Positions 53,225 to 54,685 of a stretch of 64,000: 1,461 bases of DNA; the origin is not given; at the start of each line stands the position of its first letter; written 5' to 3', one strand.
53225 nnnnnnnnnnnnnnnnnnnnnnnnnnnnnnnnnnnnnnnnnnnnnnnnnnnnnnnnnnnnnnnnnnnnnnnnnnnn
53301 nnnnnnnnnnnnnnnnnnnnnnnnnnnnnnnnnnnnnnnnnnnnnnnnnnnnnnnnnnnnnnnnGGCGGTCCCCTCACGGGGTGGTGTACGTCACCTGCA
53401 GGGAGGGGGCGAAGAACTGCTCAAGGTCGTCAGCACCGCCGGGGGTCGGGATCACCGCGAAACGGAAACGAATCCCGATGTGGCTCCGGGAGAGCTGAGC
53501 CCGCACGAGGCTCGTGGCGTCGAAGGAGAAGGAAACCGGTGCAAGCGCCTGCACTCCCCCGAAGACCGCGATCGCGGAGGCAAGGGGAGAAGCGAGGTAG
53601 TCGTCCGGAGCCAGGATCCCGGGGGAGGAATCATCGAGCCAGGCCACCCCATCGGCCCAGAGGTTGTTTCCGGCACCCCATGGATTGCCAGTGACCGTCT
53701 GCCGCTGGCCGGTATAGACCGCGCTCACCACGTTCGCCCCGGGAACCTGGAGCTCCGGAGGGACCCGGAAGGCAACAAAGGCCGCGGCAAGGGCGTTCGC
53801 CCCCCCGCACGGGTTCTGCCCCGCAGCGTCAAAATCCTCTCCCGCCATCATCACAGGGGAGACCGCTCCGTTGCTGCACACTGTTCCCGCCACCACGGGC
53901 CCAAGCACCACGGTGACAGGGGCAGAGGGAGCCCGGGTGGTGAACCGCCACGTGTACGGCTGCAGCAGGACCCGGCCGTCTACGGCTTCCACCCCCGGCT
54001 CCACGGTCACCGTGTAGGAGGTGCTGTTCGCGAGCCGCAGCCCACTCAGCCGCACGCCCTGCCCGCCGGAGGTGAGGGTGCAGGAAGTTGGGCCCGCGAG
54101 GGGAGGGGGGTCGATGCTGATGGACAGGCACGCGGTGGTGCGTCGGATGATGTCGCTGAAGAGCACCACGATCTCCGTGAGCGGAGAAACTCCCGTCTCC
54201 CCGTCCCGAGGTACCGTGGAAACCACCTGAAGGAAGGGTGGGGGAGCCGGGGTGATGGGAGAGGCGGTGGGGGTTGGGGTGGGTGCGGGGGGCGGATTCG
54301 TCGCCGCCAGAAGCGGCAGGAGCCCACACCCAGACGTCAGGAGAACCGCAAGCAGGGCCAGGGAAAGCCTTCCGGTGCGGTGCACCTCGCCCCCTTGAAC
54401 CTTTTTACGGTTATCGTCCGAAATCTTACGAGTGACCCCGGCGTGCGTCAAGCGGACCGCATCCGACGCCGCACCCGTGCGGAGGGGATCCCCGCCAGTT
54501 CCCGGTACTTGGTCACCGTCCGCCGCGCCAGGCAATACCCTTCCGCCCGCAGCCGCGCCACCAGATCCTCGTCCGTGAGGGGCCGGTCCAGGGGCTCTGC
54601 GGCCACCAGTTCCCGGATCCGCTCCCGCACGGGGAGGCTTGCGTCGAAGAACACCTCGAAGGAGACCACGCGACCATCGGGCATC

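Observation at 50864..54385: Secretin-less CpaC-N/CpaB-like pair plus Ig-lipoprotein immediately downstream of rpoN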

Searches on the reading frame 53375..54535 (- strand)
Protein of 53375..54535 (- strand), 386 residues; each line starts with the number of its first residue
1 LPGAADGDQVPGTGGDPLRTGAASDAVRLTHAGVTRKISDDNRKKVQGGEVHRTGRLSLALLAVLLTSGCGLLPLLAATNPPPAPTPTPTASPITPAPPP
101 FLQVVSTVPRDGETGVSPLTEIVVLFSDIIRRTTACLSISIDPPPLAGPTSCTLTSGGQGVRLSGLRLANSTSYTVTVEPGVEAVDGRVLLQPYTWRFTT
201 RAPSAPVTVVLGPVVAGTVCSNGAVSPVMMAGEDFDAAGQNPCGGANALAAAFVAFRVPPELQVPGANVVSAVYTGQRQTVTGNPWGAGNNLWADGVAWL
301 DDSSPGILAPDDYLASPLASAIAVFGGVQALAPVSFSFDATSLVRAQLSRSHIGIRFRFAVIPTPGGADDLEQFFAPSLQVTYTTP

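Call 3: search_protein_families(library=pfam, proteins=[window:53375-54535:-], max_evalue=1)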
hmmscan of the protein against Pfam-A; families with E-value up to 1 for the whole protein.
window:53375-54535:- (386 aa): 1 family
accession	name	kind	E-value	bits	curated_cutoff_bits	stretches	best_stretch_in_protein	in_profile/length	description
PF13205.12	Big_5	-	3.3e-13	50.7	23.6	1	103-200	6-105/105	Bacterial Ig-like domain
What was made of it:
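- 53375..54385 (-): Gene A: a 336-aa lipoprotein. It has a signal peptide with a lipobox (LLTSG|C), a Pro/Thr-rich linker, a Big_5 Ig-like domain, and an unassigned C-terminal region of about 185 aa. Big_5 hit at E 3.3e-13, residues 103-200 of the long ORF (call 3).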

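Call 4: search_protein_families(library=ncbifam, proteins=[window:53375-54535:-], max_evalue=1)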
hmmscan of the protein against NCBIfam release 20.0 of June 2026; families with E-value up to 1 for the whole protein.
window:53375-54535:- (386 aa): 1 family
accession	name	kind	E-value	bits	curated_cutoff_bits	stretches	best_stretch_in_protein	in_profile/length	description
NF041717.1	HaaA_phane_TPR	equivalog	0.002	16.3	1125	1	28-132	17-121/882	cyclophane-containing RiPP biosynthesis TPR protein HaaT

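Call 74: predict_structure(protein=window:53375-54385:-)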
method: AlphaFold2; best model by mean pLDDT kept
length: 336 residues; sequences in the alignment: 1
mean_pLDDT: 35.7   pTM: 0.21
mean pLDDT of the five models: 35.7, 31.8, 28.4, 27.2, 27.1
residues with pLDDT >= 90: 0; 70-90: 4; 50-70: 34; < 50: 298
segments of 3 or more residues with pLDDT < 50: 41-336
pLDDT, mean of each block of 10 residues (from residue 1): 56 66 56 65 34 30 34 31 30 28 26 28 32 25 32 32 32 34 36 35 30 30 28 24 26 25 29 37 40 39 42 42 41 38
secondary structure, 60 per line:
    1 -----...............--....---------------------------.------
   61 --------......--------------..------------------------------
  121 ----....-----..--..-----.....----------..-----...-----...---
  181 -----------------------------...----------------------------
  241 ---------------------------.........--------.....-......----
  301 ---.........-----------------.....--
elements in order: H6-20 H23-26 E69-74 E125-128 E145-149 E167-169 E175-177 E268-276 E285-289 H291-296 E304-312 E330-334
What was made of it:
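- Its C-terminal half is unassigned, and the single-sequence model failed (call 74).
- Tried and rejected: AlphaFold2 on A without an alignment gave mean pLDDT 35.7, which is unusable (call 74).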

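Call 76: search_solved_structures(query=window:53375-54385:-, max_evalue=1)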
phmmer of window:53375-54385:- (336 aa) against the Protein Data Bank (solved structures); distinct sequences matched with E-value up to 1: 1.
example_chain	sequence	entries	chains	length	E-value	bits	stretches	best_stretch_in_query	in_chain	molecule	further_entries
4c5o_A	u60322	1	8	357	0.19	14.2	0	207-282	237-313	FLAVIN MONOOXYGENASE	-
